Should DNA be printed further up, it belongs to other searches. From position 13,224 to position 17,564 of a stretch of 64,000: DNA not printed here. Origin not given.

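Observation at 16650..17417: Shared, unrecognised C-terminal module with tandem dockerin/EF-hand-like repeats and a terminal QLP in two giant secreted proteins that lack the T9SS CTD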

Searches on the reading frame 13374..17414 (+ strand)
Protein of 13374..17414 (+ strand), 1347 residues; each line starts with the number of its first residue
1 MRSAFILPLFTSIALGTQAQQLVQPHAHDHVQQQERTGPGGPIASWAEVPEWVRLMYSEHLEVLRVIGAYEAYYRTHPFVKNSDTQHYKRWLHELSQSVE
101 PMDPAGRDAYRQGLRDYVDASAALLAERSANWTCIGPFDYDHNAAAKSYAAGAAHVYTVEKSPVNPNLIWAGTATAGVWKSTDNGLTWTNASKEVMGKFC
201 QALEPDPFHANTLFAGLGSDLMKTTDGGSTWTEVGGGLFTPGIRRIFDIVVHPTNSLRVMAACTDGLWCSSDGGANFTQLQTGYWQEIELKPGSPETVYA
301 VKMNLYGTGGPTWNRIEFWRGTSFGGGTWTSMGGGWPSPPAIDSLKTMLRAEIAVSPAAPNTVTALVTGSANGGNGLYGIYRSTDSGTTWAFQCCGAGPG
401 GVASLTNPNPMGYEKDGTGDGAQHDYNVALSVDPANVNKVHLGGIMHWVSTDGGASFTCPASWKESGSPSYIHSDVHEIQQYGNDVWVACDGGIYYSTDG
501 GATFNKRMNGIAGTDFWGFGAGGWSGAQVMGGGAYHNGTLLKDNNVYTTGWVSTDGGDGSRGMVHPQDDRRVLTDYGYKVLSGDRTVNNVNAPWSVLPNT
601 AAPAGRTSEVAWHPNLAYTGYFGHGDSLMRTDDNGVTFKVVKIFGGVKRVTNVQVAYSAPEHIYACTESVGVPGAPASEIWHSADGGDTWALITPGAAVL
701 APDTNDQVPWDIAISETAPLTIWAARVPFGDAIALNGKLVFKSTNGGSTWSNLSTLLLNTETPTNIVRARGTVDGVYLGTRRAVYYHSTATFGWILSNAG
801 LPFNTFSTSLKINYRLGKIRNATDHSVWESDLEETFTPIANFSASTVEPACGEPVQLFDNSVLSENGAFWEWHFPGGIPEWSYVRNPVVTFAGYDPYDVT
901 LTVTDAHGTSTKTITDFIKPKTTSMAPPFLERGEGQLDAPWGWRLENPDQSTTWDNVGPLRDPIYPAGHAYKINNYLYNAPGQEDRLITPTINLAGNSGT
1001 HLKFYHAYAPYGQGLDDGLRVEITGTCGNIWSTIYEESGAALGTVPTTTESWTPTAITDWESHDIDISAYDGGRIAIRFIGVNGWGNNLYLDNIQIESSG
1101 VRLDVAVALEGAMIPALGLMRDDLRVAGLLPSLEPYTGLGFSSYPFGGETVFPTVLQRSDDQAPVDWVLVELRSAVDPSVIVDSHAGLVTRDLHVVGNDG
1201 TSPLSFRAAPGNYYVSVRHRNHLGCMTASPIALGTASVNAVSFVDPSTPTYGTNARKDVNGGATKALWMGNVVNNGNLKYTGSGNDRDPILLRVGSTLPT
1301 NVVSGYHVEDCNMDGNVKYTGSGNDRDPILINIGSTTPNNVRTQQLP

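Call 2: search_protein_families(library=pfam, proteins=[window:13374-17414:+], max_evalue=1)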
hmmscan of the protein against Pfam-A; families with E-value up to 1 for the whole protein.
window:13374-17414:+ (1347 aa): 6 families
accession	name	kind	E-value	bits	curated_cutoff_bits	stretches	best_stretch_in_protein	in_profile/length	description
PF15902.12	Sortilin-Vps10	-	2e-17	63.5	33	3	178-283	3-115/446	Sortilin, neurotensin receptor 3,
PF18911.6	PKD_4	-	0.0003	21.2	27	1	850-918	15-83/85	PKD domain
PF00801.26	PKD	-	0.0036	17.7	23.5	1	851-914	13-76/80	PKD domain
PF02012.26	BNR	-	0.014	15.7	27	1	495-506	1-12/12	BNR/Asp-box repeat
PF21548.3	CATSPERB_2nd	-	0.14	11.8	27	0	471-495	252-276/350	CATSPER subunit beta protein 2nd domain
PF24316.1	Tli3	-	0.43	11.4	27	0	490-506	82-98/129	T6SS Tli3 immunity protein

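Call 3: search_protein_families(library=ncbifam, proteins=[window:13374-17414:+], max_evalue=1)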
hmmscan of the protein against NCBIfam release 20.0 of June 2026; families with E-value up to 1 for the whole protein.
window:13374-17414:+ (1347 aa): 4 families
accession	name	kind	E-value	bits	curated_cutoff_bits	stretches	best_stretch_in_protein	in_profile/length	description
NF045728.1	glycosyl_F510_1955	equivalog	9.8e-22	77.4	175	4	219-283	115-176/246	F510_1955 family glycosylhydrolase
NF038128.1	choice_anch_J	domain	2.3e-11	44.2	30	1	936-1096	11-162/162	choice-of-anchor J domain-containing protein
NF053688.1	BamI_Bacteroidota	equivalog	0.0081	15.5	370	0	458-503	192-238/452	BamI family beta-barrel-assembly machinery protein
NF010237.0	PRK13684.1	equivalog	0.12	11.4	326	1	357-405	131-178/334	photosynthesis system II assembly factor Ycf48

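Call 64: list_cluster_members(proteins=[window:13374-17414:+, window:20808-24053:-, P0270, P0196, P0304, P0265, P0034, P0332, P0345, P0120])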
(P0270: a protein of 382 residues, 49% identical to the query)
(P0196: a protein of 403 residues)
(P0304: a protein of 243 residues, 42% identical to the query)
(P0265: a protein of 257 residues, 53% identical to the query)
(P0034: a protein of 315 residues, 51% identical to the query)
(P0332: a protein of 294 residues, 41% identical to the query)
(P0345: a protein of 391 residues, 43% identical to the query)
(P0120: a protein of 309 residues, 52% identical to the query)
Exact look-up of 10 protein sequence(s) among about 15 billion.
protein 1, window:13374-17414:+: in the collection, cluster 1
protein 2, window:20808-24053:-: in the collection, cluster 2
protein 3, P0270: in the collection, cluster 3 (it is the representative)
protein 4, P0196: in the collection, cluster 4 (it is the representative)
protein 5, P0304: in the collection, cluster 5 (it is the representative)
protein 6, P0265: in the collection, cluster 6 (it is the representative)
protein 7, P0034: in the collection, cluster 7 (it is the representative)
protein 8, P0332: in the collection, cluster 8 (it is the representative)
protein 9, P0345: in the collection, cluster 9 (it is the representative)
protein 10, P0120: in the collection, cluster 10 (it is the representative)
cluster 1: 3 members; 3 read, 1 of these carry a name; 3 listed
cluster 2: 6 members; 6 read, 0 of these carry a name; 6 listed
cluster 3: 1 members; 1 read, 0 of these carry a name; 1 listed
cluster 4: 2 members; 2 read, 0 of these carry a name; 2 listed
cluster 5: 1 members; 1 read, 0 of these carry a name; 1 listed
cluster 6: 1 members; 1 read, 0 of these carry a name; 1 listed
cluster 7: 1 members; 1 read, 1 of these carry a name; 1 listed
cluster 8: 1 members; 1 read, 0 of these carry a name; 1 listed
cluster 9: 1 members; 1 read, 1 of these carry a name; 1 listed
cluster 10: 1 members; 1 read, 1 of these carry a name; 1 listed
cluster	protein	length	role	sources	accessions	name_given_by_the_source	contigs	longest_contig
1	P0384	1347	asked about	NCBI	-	-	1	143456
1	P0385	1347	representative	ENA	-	-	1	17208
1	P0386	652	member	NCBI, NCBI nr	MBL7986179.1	MAG: hypothetical protein JNM91_14325, partial [Flavobacteriales bacterium] | hypothetical protein [Flavobacteriales bacterium]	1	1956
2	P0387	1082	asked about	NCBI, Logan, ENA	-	-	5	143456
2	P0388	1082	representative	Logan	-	-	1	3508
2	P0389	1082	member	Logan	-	-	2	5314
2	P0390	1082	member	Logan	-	-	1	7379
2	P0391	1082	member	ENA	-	-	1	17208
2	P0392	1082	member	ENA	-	-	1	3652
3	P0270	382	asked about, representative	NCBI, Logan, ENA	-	-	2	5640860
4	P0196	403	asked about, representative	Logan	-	-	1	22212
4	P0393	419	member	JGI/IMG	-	-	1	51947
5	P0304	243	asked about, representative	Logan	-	-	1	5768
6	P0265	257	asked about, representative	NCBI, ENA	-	-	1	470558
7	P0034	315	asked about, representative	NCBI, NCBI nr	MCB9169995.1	MAG: hemagglutinin protein [Flavobacteriales bacterium] | hemagglutinin protein [Flavobacteriales bacterium]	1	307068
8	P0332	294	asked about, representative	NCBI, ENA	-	-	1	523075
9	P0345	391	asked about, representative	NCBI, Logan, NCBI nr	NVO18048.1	MAG: hypothetical protein HXX13_00015 [Bacteroidetes bacterium] | hypothetical protein [Bacteroidota bacterium]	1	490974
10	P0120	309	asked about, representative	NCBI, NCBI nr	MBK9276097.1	MAG: hypothetical protein IPM49_16370 [Flavobacteriales bacterium] | hypothetical protein [Flavobacteriales bacterium]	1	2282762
